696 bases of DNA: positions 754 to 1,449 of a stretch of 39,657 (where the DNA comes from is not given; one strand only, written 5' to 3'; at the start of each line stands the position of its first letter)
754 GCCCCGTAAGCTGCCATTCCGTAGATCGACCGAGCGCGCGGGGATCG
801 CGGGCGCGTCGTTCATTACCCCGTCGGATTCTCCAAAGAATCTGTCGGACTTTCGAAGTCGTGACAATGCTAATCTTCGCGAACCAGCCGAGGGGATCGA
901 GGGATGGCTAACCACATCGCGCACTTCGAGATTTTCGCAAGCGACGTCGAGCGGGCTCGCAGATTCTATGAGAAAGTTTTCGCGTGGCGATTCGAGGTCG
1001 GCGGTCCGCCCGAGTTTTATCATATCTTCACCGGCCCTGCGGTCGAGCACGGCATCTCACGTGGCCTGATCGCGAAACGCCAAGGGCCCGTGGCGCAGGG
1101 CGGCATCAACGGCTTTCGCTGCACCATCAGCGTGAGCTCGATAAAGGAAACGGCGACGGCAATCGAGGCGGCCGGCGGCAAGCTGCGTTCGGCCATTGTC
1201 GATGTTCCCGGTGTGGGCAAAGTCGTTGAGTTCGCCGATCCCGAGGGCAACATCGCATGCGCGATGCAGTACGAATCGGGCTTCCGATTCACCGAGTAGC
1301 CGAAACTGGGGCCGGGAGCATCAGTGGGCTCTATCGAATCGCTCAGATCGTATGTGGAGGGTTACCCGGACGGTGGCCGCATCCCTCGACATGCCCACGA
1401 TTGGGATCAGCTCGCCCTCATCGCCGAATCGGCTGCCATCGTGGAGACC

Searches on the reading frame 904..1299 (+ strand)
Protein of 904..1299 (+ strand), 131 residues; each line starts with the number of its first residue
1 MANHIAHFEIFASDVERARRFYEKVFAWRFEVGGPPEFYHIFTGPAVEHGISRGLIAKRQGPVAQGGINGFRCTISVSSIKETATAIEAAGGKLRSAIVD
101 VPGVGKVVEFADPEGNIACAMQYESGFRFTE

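Call 9: search_protein_families(library=pfam, proteins=[window:904-1299:+])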
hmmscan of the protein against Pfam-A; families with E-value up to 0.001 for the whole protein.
window:904-1299:+ (131 aa): 3 families
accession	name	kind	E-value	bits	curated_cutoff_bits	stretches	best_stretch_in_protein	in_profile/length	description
PF00903.31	Glyoxalase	-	1e-07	32.8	20.6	1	5-116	2-117/121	Glyoxalase/Bleomycin resistance protein/Dioxygenase superfamily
PF22677.2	Ble-like_N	-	2.4e-05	24.4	24.5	1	5-30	2-27/41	Bleomycin resistance protein-like N-terminal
PF18029.7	Glyoxalase_6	-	0.00015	22.8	23.6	1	12-120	6-105/106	Glyoxalase-like domain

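Call 11: find_encoding_contigs(protein=window:904-1299:+, flank=10000, max_places=10)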
Protein window:904-1299:+ (131 aa): 13 contigs read that carry it; 10 places shown.
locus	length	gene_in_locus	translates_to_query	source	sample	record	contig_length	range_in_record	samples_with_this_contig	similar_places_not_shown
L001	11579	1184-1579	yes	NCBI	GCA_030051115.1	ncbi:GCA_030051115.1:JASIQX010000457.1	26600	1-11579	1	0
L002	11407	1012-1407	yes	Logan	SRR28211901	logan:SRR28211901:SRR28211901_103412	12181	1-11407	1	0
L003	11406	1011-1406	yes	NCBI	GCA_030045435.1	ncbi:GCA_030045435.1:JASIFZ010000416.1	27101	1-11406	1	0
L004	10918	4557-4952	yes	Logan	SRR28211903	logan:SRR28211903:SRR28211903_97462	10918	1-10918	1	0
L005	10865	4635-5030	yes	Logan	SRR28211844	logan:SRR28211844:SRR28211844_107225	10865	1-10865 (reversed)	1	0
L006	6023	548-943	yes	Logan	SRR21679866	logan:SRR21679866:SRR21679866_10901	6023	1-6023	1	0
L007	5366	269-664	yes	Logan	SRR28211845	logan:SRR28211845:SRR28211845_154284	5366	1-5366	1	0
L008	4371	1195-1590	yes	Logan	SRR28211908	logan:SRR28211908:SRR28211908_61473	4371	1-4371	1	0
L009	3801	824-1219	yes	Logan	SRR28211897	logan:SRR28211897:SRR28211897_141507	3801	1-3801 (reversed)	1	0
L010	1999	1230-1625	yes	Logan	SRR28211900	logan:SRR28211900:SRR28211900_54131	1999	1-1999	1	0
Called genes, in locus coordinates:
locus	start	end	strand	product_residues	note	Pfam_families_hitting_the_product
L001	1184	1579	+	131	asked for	PF00903:Glyoxalase (weak), PF22677:Ble-like_N (faint)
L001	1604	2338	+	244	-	PF12833:HTH_18, PF00165:HTH_AraC (weak)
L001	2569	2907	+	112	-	PF03965:Penicillinase_R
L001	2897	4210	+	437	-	PF05569:Peptidase_M56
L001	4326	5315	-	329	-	PF12852:Cupin_6, PF00165:HTH_AraC (faint), PF12833:HTH_18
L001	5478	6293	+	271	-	PF01209:Ubie_methyltran, PF13489:Methyltransf_23 (faint), PF08241:Methyltransf_11, PF08242:Methyltransf_12, PF13649:Methyltransf_25, PF13847:Methyltransf_31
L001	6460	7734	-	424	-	PF00355:Rieske, PF19301:LigXa_C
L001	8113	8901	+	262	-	PF02493:MORN (faint)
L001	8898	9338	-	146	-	PF00903:Glyoxalase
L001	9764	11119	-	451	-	PF02321:OEP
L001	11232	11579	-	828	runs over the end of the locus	PF12704:MacB_PCD, PF02687:FtsX, PF12704:MacB_PCD, PF02687:FtsX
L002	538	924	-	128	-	-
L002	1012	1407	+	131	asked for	PF00903:Glyoxalase (weak), PF22677:Ble-like_N (faint)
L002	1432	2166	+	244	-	PF12833:HTH_18, PF00165:HTH_AraC (weak)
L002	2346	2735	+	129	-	PF03965:Penicillinase_R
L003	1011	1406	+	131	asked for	PF00903:Glyoxalase (weak), PF22677:Ble-like_N (faint)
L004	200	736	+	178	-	PF14803:Zn_ribbon_Nudix (weak), PF00293:NUDIX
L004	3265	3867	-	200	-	-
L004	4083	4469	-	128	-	-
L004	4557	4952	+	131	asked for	PF00903:Glyoxalase (weak), PF22677:Ble-like_N (faint)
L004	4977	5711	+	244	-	PF12833:HTH_18, PF00165:HTH_AraC (weak)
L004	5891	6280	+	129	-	PF03965:Penicillinase_R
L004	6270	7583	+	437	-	PF05569:Peptidase_M56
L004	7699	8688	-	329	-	PF12852:Cupin_6, PF00165:HTH_AraC (faint), PF12833:HTH_18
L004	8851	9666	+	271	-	PF01209:Ubie_methyltran, PF13489:Methyltransf_23 (faint), PF08241:Methyltransf_11, PF08242:Methyltransf_12, PF13649:Methyltransf_25, PF13847:Methyltransf_31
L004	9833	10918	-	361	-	?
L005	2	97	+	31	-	?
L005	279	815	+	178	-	PF14803:Zn_ribbon_Nudix (weak), PF00293:NUDIX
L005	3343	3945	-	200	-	-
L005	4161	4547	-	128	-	-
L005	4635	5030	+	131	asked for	PF00903:Glyoxalase (weak), PF22677:Ble-like_N (faint)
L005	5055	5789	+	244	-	PF12833:HTH_18, PF00165:HTH_AraC (weak)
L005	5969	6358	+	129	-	PF03965:Penicillinase_R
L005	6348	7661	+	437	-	PF05569:Peptidase_M56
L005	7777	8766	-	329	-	PF12852:Cupin_6, PF00165:HTH_AraC (faint), PF12833:HTH_18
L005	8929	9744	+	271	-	PF01209:Ubie_methyltran, PF08241:Methyltransf_11, PF08242:Methyltransf_12, PF13649:Methyltransf_25, PF13847:Methyltransf_31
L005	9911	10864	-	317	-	?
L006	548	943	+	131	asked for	PF00903:Glyoxalase (weak), PF22677:Ble-like_N (faint)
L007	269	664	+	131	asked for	PF00903:Glyoxalase (weak), PF22677:Ble-like_N (faint)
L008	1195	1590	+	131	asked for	PF00903:Glyoxalase (weak), PF22677:Ble-like_N (faint)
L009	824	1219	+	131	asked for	PF00903:Glyoxalase (weak), PF22677:Ble-like_N (faint)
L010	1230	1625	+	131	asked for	PF00903:Glyoxalase (weak), PF22677:Ble-like_N (faint)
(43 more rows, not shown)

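Call 36: find_related_loci(query=L004:200-733:+, collection=genome_contigs, flank=10000)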
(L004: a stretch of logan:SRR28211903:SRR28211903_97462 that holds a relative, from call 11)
Query L004:200-733:+ (178 aa) in genome_contigs; peptide patterns used: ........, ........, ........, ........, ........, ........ (x = any residue, [..] = any of these).
94 stretches matched a pattern; 16 encode a relative of the query (tblastn E <= 1e-3); 16 distinct loci.
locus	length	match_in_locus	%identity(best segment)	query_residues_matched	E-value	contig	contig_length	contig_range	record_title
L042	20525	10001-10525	82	1-175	1e-98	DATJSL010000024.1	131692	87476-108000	MAG TPA_asm: Steroidobacteraceae bacterium isolate SMAG_U14992 k141_3036647, whole genome shotgun sequence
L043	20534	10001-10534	80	1-178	4e-97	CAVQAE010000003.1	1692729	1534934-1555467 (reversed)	MAG: uncultured Gammaproteobacteria bacterium isolate MFD09286.bin.1.248 genome assembly, contig: contig_24210, whole ge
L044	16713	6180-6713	80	1-178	3e-96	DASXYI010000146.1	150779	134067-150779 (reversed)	MAG TPA_asm: Steroidobacteraceae bacterium isolate SMAG_U4820 k141_1187788, whole genome shotgun sequence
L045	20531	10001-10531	79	1-177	2e-95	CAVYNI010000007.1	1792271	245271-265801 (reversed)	MAG: uncultured Gammaproteobacteria bacterium isolate MFD05705.bin.1.35 genome assembly, contig: contig_8319, whole geno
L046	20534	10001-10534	75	1-178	4e-91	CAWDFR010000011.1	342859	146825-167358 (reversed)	MAG: uncultured Gammaproteobacteria bacterium isolate MFD06092.bin.2.73 genome assembly, contig: contig_39127, whole gen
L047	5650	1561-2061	65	3-175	2e-73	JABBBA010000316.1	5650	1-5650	MAG: K189A clade bacterium isolate HE327_NSB075 NODE_16211_length_5650_cov_3.358713, whole genome shotgun sequence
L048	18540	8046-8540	61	1-171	1e-69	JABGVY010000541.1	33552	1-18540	MAG: Gammaproteobacteria bacterium isolate SI034_bin39 k141_487109, whole genome shotgun sequence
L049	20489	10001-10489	60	3-171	3e-68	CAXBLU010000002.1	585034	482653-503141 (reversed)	MAG TPA_asm: uncultured Pseudomonadales bacterium isolate ERR2762121_binner13_Refined_88 genome assembly, contig: ERZ342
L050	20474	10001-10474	57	3-162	2e-58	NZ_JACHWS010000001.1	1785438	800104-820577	Hoyosella altamirensis strain DSM 45258 Ga0310548_01, whole genome shotgun sequence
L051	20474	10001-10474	56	1-162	5e-58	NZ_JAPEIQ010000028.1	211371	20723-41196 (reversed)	Hoyosella sp. YIM 151337 Scaffold28, whole genome shotgun sequence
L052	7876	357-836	45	4-165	8e-51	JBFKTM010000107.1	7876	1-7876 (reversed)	MAG: Oleiphilaceae bacterium isolate Mix_sand23.2022.09.G.38 k141_1774108_length_7876_cov_7.0000, whole genome shotgun s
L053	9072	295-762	48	4-161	1e-49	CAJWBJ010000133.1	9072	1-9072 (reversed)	MAG TPA_asm: uncultured Oleiphilus sp. isolate SRR5469033_bin.65_MetaBAT_v2.12.1_MAG genome assembly, contig: NODE_6955_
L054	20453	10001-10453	45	7-159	8e-40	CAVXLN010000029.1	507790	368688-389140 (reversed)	MAG: uncultured Alphaproteobacteria bacterium isolate MFD04540.bin.1.145 genome assembly, contig: contig_6401, whole gen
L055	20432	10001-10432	35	1-143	2e-22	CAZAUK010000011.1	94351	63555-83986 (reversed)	MAG TPA_asm: uncultured bacterium isolate binchicken_co17_184 genome assembly, contig: NODE_697_length_94351_cov_11.0000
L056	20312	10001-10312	42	3-107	2e-18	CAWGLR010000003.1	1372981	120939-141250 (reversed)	MAG: uncultured Solirubrobacterales bacterium isolate MFD09730.bin.1.93 genome assembly, contig: contig_3834, whole geno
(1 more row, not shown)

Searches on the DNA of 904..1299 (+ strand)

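Call 16: search_rna_families(source=L004, start=1000, end=4450, threshold=evalue, max_evalue=10)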
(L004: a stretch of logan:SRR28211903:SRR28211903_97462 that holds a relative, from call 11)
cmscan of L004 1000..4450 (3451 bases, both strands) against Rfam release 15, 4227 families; matches with E-value up to 10: 33.
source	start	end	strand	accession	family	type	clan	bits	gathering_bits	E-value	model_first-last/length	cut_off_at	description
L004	2322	2397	+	RF00005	tRNA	Gene; tRNA;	CL00001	61.6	29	3.5e-12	1-71/71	no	tRNA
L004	3153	3228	+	RF00005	tRNA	Gene; tRNA;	CL00001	58.7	29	2.1e-11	1-71/71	no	tRNA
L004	2486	2558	+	RF00005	tRNA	Gene; tRNA;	CL00001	56.2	29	1.1e-10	1-71/71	no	tRNA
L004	1186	1258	+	RF00005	tRNA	Gene; tRNA;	CL00001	54.5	29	3e-10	1-71/71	no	tRNA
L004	2242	2314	+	RF00005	tRNA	Gene; tRNA;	CL00001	50.9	29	3e-09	1-71/71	no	tRNA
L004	2993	3065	+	RF00005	tRNA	Gene; tRNA;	CL00001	48.1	29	1.7e-08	1-71/71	no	tRNA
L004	1601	1673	+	RF00005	tRNA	Gene; tRNA;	CL00001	45.8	29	7.6e-08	1-71/71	no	tRNA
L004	2810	2890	+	RF00005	tRNA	Gene; tRNA;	CL00001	45.2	29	1.1e-07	1-71/71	no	tRNA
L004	1430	1503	+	RF00005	tRNA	Gene; tRNA;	CL00001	45.2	29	1.2e-07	1-71/71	no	tRNA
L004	3389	3461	+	RF00005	tRNA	Gene; tRNA;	CL00001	43.5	29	3.3e-07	1-71/71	no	tRNA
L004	2405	2477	+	RF00005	tRNA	Gene; tRNA;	CL00001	42.5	29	6.2e-07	1-71/71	no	tRNA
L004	1920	2004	+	RF00005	tRNA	Gene; tRNA;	CL00001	40.8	29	1.9e-06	1-71/71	no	tRNA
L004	2901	2983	+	RF00005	tRNA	Gene; tRNA;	CL00001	39.5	29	4.3e-06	1-71/71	no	tRNA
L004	2016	2085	+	RF00005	tRNA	Gene; tRNA;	CL00001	30.8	29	0.001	2-69/71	no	tRNA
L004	4248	4316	+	RF00005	tRNA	Gene; tRNA;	CL00001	30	29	0.0017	1-71/71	no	tRNA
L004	3153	3229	-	RF04354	Plastid-ycf2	Cis-reg;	-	27.2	65.7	0.011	1-75/75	no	Plastid-ycf2 5UTR RNA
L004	3076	3144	+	RF00005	tRNA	Gene; tRNA;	CL00001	26.3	29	0.018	1-71/71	no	tRNA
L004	3079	3147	+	RF00233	Tymo_tRNA-like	Cis-reg;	-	26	40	0.015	1-84/84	no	Tymovirus/Pomovirus/Furovirus tRNA-like 3' UTR element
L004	4088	4152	+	RF01852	tRNA-Sec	Gene; tRNA;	CL00001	23.6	47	0.17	1-91/91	no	Selenocysteine transfer RNA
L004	1514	1595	+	RF01852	tRNA-Sec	Gene; tRNA;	CL00001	21.4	47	0.63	1-91/91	no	Selenocysteine transfer RNA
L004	1192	1266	+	RF00233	Tymo_tRNA-like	Cis-reg;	-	20.7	40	0.32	1-84/84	no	Tymovirus/Pomovirus/Furovirus tRNA-like 3' UTR element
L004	4348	4414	-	RF01665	P13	Gene; sRNA;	-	20.6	70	5.9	1-76/76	no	Pseudomonas sRNA P13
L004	2564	2637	+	RF01852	tRNA-Sec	Gene; tRNA;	CL00001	20.1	47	1.3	1-91/91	no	Selenocysteine transfer RNA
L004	4163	4234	+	RF01852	tRNA-Sec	Gene; tRNA;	CL00001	19.1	47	2.5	1-91/91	no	Selenocysteine transfer RNA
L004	2021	2090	+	RF00233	Tymo_tRNA-like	Cis-reg;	-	18.7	40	0.99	1-84/84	no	Tymovirus/Pomovirus/Furovirus tRNA-like 3' UTR element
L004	2503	2559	-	RF04354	Plastid-ycf2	Cis-reg;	-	18.7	65.7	2.3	1-75/75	no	Plastid-ycf2 5UTR RNA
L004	2993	3066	-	RF04354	Plastid-ycf2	Cis-reg;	-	18.3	65.7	3.1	1-75/75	no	Plastid-ycf2 5UTR RNA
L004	2351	2396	-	RF04351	Plastid-psbl-rps4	Cis-reg;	-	18.2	68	2.5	1-53/53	no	Plastid-psbl-rps4 3UTR RNA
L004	1726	1767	+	RF01849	alpha_tmRNA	Gene;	CL00001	17.5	50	0.019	92-156/355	no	Alphaproteobacteria transfer-messenger RNA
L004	2061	2092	+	RF02003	group-II-D1D4-4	Intron;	CL00102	16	49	1.8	1-138/138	no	Group II catalytic intron D1-D4-4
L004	2038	2126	+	RF02681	Twister-sister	Gene; ribozyme;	-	16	34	9.5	13-68/81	no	Twister_sister_ribozyme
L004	2534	2641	+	RF04321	tmRNA_permuted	Gene;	-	13.6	47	9.2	36-97/213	no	permuted transfer-messenger RNA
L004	2957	3089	+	RF02003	group-II-D1D4-4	Intron;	CL00102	13.5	49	8.2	1-138/138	no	Group II catalytic intron D1-D4-4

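Call 45: search_dna_similar(query=L004:1186-4319:+, collection=phages, mode=distant, max_rows=25)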
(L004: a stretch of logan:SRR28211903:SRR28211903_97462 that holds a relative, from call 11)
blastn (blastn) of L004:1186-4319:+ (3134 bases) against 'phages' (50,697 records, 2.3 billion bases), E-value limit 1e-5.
Records with a match: 505; places in all: 507; records where one place covers at least 80% of the query: 0.
Best place of each record, by identity: 90-95% 27; 80-90% 444; 60-80% 34.
By first word of the organism name: Salmonella 237; Escherichia 120; Enterobacter 25; Mycobacterium 22; Caulobacter 18; Acinetobacter 14; Phage 13; Bacteriophage 10; Klebsiella 5; Yersinia 5; and 17 more.
By host as written in the record: - 55; Escherichia coli 38; Salmonella enterica subsp. enterica serovar Enteritidis PT1 35; Salmonella enterica subsp. enterica serovar Enteritidis 22; Salmonella sp. 20; Salmonella enterica subsp. enterica 17; Escherichia coli K-12 16; Mycobacterium smegmatis mc2 155 16; and 136 more.
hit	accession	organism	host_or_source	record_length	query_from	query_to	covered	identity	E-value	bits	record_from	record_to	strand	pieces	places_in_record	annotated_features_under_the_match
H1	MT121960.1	Phage DP SC_2_H4_2017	bacteria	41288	1133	1217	3%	77.6%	4e-6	62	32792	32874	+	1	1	none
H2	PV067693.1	Acinetobacter phage Acba_22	Acinetobacter sp. 34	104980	2897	2977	3%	80.7%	4e-6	61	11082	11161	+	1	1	tRNA-Trp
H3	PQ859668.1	Acinetobacter phage phi1_092033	Acinetobacter baumannii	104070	2897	2976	3%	81.7%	8e-8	67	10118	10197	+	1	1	hypothetical protein | co-chaperonin GroES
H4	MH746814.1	Acinetobacter phage vB_AbaM_B09_Aci05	Acinetobacter baumannii Paris-B09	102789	2897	2976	3%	81.7%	8e-8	67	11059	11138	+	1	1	hypothetical protein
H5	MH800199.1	Acinetobacter phage vB_AbaM_B09_Aci02-2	Acinetobacter baumannii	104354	2897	2976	3%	81.7%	8e-8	67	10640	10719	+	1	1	hypothetical protein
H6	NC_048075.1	Acinetobacter phage vB_AbaM_B09_Aci02-2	Acinetobacter baumannii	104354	2897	2976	3%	81.7%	8e-8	67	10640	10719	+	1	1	co-chaperonin GroES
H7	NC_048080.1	Acinetobacter phage vB_AbaM_B09_Aci05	Acinetobacter baumannii Paris-B09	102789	2897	2976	3%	81.7%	8e-8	67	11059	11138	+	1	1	co-chaperonin GroES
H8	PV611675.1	Acinetobacter phage vB_AbaM_14/CRR8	Acinetobacter baumannii CRR8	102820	2897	2976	3%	81.7%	8e-8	67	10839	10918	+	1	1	co-chaperonin GroES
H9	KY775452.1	Salmonella phage Stp1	Salmonella enterica subsp. enterica ...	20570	1812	1892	3%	80.2%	2e-9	72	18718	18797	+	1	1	none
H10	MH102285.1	Salmonella phage vB_SenS_PHB06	Salmonella sp.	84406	1812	1892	3%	80.2%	2e-9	72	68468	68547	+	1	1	none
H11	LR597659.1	Escherichia phage T5_ev212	-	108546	1812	1892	3%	80.2%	2e-9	72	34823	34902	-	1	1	tRNA-Phe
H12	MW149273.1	Salmonella phage vB_SalS_ABTNLsp4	Salmonella enterica CVCC 503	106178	1812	1892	3%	80.2%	2e-9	72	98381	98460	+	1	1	tRNA-Phe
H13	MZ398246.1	Escherichia phage IME178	Escherichia coli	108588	1812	1892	3%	80.2%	2e-9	72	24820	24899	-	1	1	none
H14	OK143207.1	Escherichia phage Lindwurm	-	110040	1812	1892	3%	80.2%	2e-9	72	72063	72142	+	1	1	tRNA-Phe | ribosome_binding_site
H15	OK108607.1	Salmonella phage vB_SenS_S124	Salmonella enterica subsp. enterica ...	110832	1812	1892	3%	80.2%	2e-9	72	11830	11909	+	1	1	tRNA-Phe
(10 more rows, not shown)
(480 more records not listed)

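Call 46: search_dna_similar(query=L004:1186-4319:+, collection=plasmids, mode=distant, max_rows=25)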
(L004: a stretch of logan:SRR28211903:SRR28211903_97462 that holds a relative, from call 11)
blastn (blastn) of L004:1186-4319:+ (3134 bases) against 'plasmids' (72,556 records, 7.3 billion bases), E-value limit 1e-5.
Records with a match: 45; places in all: 45; records where one place covers at least 80% of the query: 0.
Best place of each record, by identity: 90-95% 1; 80-90% 30; 60-80% 14.
By first word of the organism name: Vibrio 15; Bifidobacterium 6; Paracoccus 4; Escherichia 4; Salmonella 3; Neisseria 2; Pseudomonas 2; Proteus 2; Anoxybacillus 1; Bacillus 1; and 5 more.
By predicted mobility (MOB-suite, as given by PLSDB): non-mobilizable 33; conjugative 9; mobilizable 3.
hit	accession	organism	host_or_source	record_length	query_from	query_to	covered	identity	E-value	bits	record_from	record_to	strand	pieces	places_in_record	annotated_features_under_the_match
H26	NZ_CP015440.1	Anoxybacillus amylolyticus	Microbial isolate,soil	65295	1065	1215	5%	71.7%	6e-9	72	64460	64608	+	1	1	none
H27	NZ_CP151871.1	Bacillus thuringiensis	tobacco,mixed culture,leaves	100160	1065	1215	5%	71.2%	9e-7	65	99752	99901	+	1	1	none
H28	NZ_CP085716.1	Peribacillus asahii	single cell,soil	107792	1132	1215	3%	77.4%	9e-7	64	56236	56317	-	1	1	none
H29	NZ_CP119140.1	Neisseria gonorrhoeae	Homo sapiens,whole organism,blood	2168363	1137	1216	3%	80.0%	2e-8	71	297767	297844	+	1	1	none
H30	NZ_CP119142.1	Neisseria gonorrhoeae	Homo sapiens,whole organism,synovial ...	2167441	1137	1216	3%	80.0%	2e-8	71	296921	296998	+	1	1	none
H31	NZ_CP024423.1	Paracoccus yeei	Homo sapiens,single cell,skin swab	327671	1137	1215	3%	78.5%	9e-7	64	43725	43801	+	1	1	none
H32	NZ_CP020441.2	Paracoccus yeei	Homo sapiens,Urine suprapubic aspirate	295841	1137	1215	3%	78.5%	9e-7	64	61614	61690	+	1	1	none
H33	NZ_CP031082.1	Paracoccus yeei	Homo sapiens,single cell,eye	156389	1137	1215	3%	78.5%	9e-7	64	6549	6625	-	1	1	none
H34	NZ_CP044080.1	Paracoccus yeei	Homo sapiens,clinical isolate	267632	1137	1215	3%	78.5%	9e-7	64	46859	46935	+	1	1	none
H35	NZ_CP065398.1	Bifidobacterium longum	cell culture,feces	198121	1137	1213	2%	79.2%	9e-7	65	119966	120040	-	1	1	none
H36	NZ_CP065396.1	Bifidobacterium longum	cell culture,feces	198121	1137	1213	2%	79.2%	9e-7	65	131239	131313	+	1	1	none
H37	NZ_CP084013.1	Bifidobacterium longum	Homo sapiens,pure culture,human feces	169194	1137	1213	2%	79.2%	9e-7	65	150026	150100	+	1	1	none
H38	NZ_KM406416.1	Bifidobacterium breve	-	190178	1137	1213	2%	79.2%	9e-7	65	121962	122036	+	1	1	none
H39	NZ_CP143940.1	Bifidobacterium longum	Homo sapiens,cell culture,human fecal ...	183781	1137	1213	2%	79.2%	9e-7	65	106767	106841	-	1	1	none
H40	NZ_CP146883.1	Bifidobacterium longum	-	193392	1137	1213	2%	79.2%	9e-7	65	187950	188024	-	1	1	none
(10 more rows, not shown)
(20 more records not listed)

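Call 47: get_annotated_region(hit=H2, flank=2500)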
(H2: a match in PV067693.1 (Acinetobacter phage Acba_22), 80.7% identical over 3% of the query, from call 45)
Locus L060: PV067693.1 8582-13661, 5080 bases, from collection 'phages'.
description: Acinetobacter phage Acba_22, complete genome.
organism: Acinetobacter phage Acba_22 (NCBI taxid 3394624)
taxonomy: Viruses
host: Acinetobacter sp. 34; source: wastewater; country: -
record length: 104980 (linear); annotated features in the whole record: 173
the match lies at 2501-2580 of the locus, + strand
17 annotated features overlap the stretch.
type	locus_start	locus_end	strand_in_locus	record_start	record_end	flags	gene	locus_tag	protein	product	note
CDS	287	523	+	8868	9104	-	-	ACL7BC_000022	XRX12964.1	hypothetical protein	-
tRNA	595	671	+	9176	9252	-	-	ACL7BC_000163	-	tRNA-Arg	tRNA-Arg(tct)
tRNA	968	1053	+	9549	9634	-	-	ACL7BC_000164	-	tRNA-Tyr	tRNA-Tyr(gta)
tRNA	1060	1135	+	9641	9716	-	-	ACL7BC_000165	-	tRNA-Ile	tRNA-Ile(gat)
tRNA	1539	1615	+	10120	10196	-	-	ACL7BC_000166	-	tRNA-Pro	tRNA-Pro(tgg)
tRNA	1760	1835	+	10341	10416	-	-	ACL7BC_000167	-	tRNA-Asp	tRNA-Asp(gtc)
tRNA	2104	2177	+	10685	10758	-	-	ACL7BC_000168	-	tRNA-Thr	tRNA-Thr(tgt)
tRNA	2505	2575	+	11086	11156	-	-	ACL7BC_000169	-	tRNA-Trp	tRNA-Trp(cca)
tRNA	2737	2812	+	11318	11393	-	-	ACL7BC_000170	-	tRNA-Gln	tRNA-Gln(ttg)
tRNA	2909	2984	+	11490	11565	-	-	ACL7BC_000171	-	tRNA-His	tRNA-His(gtg)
tRNA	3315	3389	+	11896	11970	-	-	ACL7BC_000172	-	tRNA-Cys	tRNA-Cys(gca)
tRNA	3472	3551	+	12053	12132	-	-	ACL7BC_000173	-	tRNA-Leu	tRNA-Leu(tag)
CDS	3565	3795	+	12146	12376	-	-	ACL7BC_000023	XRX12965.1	hypothetical protein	-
CDS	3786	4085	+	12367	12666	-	-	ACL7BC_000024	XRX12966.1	hypothetical protein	-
CDS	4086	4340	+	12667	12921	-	-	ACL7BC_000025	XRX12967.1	hypothetical protein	-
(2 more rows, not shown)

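Call 72: search_dna_similar(query=L004:1186-4319:+, collection=ecoli_genomes, mode=distant, max_rows=10, max_evalue=0.001)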
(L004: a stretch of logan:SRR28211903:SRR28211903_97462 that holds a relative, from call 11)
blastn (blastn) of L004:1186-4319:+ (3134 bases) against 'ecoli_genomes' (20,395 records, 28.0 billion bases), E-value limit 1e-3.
Records with a match: 5424; places in all: 6500; records where one place covers at least 80% of the query: 0.
Genomes with a match: 5421 of 5426; with a place that covers at least 80% of the query: 0. Places per genome that has any: lowest 1, median 1, highest 6. On chromosomes: 6497 places; on plasmids: 3.
Best place of each record, by identity: 80-90% 5424.
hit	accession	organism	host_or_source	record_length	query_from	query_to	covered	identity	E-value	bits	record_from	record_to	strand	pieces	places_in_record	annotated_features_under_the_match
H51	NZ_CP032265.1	Escherichia coli strain AR_0089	missing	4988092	26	76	2%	88.2%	1e-6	66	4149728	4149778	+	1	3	tRNA-Gly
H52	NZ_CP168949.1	Escherichia coli strain IH5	Homo sapiens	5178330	26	76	2%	88.2%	1e-6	66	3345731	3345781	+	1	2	tRNA-Gly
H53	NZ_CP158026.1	Escherichia coli strain FDN-4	chicken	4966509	26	76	2%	88.2%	1e-6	66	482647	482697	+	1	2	tRNA-Gly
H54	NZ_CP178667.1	Escherichia coli strain VTB96937v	Chicken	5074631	26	76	2%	88.2%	1e-6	66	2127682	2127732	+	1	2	tRNA-Gly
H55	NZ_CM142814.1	Escherichia coli strain GPEC172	chicken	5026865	26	76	2%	88.2%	1e-6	66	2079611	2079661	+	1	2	tRNA-Gly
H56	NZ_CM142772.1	Escherichia coli strain GPEC102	chicken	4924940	26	76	2%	88.2%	1e-6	66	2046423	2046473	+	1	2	tRNA-Gly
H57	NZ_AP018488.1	Escherichia coli O157:H7 strain PV15-279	Homo sapiens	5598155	26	77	2%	86.5%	1e-5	64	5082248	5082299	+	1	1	tRNA-Gly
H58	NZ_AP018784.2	Escherichia coli strain SK1144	-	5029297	26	77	2%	86.5%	1e-5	64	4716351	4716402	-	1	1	tRNA-Gly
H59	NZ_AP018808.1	Escherichia coli strain E2865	Bos taurus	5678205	26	77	2%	86.5%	1e-5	64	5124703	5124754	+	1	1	tRNA-Gly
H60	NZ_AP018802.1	Escherichia coli strain E2863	Bos taurus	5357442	26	77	2%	86.5%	1e-5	64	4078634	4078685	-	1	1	tRNA-Gly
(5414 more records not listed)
